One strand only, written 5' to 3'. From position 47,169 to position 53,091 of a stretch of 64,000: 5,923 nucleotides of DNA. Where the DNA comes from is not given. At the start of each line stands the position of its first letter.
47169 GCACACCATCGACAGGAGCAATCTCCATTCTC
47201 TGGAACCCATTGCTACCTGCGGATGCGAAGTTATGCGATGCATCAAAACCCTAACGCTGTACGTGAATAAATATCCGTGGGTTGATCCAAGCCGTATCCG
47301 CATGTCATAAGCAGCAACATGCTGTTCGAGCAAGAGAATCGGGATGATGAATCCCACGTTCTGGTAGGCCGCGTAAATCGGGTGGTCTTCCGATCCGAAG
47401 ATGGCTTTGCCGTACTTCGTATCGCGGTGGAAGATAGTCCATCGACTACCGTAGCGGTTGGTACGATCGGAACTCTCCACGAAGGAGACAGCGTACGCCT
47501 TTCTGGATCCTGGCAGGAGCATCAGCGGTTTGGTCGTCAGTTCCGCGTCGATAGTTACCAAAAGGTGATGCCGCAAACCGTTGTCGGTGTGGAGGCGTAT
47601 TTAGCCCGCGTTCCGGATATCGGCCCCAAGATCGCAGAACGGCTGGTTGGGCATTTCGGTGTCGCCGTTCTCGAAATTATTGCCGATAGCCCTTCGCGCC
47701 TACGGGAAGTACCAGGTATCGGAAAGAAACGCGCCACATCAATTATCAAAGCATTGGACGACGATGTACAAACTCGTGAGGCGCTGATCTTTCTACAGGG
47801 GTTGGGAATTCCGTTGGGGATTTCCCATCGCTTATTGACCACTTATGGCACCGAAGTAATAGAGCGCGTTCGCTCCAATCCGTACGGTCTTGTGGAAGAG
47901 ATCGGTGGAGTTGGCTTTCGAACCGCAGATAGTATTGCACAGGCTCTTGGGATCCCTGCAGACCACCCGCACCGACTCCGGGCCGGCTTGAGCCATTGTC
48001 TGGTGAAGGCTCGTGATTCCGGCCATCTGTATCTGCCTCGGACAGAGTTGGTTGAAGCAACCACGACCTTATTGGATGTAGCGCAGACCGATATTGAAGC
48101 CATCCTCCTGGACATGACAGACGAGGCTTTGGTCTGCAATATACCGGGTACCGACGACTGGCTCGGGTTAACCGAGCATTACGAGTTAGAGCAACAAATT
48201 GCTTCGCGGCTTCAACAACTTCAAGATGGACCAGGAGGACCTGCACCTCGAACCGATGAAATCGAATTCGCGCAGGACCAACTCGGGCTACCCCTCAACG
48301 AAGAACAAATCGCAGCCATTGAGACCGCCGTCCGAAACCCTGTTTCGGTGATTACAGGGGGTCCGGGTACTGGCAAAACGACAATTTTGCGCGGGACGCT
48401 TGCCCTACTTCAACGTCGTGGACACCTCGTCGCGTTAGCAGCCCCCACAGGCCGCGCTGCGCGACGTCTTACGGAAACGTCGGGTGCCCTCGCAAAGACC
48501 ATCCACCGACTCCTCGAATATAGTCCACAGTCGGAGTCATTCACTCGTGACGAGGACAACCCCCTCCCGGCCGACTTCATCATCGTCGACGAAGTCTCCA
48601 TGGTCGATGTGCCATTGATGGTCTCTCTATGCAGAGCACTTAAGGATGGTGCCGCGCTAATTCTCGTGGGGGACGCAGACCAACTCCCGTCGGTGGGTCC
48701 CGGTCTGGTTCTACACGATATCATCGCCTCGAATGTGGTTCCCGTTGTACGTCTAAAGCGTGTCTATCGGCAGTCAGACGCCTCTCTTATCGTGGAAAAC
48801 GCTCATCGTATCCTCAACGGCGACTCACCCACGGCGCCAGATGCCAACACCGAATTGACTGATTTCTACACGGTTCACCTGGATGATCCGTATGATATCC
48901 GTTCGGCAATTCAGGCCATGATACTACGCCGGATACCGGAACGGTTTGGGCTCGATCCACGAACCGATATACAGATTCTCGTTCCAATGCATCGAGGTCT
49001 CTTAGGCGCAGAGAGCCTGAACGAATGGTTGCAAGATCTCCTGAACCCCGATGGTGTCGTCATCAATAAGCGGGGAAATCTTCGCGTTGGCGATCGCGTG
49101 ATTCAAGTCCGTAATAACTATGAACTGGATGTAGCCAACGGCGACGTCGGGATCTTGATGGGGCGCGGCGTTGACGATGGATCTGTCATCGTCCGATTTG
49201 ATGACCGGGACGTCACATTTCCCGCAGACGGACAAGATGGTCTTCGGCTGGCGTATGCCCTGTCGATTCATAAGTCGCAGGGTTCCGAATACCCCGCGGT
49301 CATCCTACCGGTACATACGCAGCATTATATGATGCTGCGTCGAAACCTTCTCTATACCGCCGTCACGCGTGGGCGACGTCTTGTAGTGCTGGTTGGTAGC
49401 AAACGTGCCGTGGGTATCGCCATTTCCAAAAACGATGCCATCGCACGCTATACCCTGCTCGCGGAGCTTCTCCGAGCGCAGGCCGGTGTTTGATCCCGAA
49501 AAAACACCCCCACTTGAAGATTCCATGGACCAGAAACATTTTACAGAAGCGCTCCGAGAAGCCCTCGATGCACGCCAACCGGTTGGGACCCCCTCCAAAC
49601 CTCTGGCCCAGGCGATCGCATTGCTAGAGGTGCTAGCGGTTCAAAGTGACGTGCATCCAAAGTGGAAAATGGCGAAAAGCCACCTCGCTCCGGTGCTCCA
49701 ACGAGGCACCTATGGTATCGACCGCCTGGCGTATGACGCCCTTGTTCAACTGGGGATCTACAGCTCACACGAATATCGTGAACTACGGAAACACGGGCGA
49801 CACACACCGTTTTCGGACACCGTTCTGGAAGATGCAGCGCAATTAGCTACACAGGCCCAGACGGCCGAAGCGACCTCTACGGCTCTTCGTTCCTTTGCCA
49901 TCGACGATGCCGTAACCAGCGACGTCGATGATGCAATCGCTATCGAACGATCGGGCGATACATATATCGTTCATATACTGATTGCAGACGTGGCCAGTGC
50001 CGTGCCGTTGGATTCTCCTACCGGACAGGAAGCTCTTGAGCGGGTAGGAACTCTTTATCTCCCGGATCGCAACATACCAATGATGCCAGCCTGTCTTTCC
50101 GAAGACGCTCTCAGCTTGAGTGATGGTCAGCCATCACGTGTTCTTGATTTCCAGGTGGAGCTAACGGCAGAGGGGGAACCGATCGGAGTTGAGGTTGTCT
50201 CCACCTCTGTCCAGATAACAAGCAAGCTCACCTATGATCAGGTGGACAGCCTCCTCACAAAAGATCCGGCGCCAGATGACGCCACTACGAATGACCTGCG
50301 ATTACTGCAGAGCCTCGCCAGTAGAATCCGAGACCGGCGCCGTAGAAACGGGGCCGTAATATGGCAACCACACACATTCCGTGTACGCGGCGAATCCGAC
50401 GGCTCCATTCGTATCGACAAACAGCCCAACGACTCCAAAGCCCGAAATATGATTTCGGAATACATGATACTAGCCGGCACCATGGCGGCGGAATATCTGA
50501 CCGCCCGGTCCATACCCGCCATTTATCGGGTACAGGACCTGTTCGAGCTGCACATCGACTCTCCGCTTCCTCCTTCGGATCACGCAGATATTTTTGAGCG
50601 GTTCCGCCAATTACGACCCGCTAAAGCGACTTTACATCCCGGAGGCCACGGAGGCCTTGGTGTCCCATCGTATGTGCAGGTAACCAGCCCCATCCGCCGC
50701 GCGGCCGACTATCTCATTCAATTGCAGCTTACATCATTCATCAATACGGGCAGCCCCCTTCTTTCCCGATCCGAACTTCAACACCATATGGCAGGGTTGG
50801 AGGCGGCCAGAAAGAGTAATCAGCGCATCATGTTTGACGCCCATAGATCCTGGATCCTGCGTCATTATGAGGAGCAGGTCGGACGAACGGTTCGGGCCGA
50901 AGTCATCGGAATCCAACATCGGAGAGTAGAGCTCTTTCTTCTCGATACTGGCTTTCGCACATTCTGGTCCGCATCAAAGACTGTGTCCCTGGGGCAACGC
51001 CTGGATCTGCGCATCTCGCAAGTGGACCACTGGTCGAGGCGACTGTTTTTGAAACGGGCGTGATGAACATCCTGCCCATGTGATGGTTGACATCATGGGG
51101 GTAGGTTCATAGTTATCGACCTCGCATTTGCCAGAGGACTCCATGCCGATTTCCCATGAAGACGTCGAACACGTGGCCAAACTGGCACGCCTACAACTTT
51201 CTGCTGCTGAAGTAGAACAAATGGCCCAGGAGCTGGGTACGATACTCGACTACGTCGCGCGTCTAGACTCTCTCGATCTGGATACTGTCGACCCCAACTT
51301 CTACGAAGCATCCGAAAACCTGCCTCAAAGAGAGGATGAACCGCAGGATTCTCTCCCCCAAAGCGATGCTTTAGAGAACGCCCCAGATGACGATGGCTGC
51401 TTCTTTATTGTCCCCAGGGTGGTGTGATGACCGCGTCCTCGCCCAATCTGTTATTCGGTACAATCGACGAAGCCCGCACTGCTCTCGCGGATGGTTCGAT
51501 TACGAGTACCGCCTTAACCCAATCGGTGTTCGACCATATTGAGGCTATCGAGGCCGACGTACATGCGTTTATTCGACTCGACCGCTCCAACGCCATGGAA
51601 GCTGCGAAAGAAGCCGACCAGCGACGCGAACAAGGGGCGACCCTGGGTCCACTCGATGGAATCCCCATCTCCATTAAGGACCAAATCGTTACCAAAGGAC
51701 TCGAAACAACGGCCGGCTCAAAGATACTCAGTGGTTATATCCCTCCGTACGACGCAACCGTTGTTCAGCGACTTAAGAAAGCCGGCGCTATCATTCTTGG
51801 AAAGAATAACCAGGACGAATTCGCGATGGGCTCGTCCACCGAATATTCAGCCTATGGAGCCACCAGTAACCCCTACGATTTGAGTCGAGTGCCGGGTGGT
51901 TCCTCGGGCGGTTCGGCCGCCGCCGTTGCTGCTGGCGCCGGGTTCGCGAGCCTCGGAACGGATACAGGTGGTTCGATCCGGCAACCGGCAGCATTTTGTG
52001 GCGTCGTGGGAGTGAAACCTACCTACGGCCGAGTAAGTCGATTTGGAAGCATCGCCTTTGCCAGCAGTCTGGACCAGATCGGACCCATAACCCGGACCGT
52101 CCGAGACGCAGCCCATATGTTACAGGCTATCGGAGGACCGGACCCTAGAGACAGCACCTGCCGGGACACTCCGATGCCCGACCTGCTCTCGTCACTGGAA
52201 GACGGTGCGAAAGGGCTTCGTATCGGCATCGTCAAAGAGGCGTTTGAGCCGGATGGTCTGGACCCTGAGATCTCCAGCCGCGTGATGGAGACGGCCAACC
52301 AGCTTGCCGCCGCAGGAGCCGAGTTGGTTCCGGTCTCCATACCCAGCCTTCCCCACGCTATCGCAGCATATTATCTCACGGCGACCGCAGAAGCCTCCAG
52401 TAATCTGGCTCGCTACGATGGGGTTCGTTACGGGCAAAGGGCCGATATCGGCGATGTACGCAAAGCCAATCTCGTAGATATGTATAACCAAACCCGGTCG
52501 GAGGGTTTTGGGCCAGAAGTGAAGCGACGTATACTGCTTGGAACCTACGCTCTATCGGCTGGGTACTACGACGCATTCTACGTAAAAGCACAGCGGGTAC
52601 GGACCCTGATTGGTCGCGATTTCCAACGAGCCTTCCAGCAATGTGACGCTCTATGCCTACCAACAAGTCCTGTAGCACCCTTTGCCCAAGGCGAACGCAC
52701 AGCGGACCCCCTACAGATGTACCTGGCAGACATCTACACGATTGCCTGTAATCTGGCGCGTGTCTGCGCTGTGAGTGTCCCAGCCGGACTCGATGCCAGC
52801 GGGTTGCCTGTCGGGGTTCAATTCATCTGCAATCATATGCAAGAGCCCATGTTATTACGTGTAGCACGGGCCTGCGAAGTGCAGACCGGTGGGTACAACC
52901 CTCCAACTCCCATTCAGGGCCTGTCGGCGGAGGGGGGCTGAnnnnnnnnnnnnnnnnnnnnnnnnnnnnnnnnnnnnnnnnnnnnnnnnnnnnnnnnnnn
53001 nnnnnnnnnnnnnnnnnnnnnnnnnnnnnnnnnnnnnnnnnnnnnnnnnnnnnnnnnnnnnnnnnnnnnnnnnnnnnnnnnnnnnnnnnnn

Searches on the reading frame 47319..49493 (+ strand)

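Call 4: search_protein_families(library=pfam, proteins=[window:47319-49493:+], max_evalue=0.01)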
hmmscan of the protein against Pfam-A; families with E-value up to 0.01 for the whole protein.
window:47319-49493:+ (724 aa): 21 families
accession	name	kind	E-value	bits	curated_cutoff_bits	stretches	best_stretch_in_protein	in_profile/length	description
PF13245.12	AAA_19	-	1.3e-43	148.8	25.1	1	330-461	1-134/134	AAA domain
PF13604.12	AAA_30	-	2.9e-41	141.8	27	1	326-506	2-176/191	AAA domain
PF14490.11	HHH_RecD2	-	8.1e-31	106.2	27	1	151-238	4-92/92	ATP-dependent RecD2 DNA helicase HHH domain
PF13538.12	UvrD_C_2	-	6.5e-21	74.4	27.4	1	644-692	1-52/52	UvrD-like helicase C-terminal domain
PF23139.1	OB_YrrC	-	4e-20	72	27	1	15-85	4-76/76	ATP-dependent DNA helicase YrrC, OB-fold domain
PF18335.7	SH3_13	-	4.6e-15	55.6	41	1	567-627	1-65/65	ATP-dependent RecD-like DNA helicase SH3 domain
PF14520.12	HHH_5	-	1.1e-12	48.7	27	1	94-148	3-57/57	Helix-hairpin-helix domain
PF13086.12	AAA_11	-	2.5e-09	37.7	27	1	326-379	2-63/257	AAA domain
PF01443.25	Viral_helicase1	-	5.1e-09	36.7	21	1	344-459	2-100/228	Viral superfamily 1 RNA helicase core domain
PF00633.29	HHH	-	4.1e-06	26.8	24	0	120-144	5-29/30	Helix-hairpin-helix motif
PF12826.13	HHH_2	-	5.8e-05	23.6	27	1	98-149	8-58/64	Helix-hairpin-helix motif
PF13191.12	AAA_16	-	6.5e-05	23.9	32.6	1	328-392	6-75/167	AAA ATPase domain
PF13401.12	AAA_22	-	0.00012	22.9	27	1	342-453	7-124/130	AAA domain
PF05970.20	PIF1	-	0.0002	21.5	25.9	1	341-490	23-194/223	PIF1-like helicase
PF05127.21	NAT10_TcmA_helicase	-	0.00042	20.7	22.7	1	344-440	1-112/176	RNA cytidine acetyltransferase NAT10/TcmA, helicase domain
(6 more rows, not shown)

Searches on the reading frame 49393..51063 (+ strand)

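Call 14: search_protein_families(library=pfam, proteins=[window:49393-51063:+], max_evalue=0.001)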
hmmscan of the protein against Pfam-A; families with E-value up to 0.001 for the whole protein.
window:49393-51063:+ (556 aa): 1 family
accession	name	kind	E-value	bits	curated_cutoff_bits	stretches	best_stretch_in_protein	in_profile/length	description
PF00773.25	RNB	-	9.3e-59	199.8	29.3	1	165-450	7-324/326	RNB domain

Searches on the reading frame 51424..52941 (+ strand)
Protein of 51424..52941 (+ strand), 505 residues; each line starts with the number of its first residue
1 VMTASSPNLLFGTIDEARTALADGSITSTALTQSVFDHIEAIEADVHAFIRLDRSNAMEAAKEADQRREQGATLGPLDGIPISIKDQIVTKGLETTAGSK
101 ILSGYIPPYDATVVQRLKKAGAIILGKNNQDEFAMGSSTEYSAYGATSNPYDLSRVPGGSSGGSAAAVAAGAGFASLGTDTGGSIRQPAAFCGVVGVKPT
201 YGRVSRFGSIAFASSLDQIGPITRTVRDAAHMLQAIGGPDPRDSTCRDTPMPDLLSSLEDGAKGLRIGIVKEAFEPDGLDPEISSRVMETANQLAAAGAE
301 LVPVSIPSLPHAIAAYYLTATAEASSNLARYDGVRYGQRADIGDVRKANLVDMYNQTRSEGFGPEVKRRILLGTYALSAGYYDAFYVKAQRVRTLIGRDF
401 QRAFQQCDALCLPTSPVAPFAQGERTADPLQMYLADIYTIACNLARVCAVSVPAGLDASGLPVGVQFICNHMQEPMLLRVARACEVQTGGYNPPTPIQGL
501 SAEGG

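Call 14: search_protein_families(library=pfam, proteins=[window:51424-52941:+], max_evalue=0.001)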
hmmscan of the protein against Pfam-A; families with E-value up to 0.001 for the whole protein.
window:51424-52941:+ (505 aa): 1 family
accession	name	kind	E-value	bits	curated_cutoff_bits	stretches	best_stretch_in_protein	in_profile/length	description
PF01425.27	Amidase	-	9.1e-158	526.4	27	1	31-478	2-445/445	Amidase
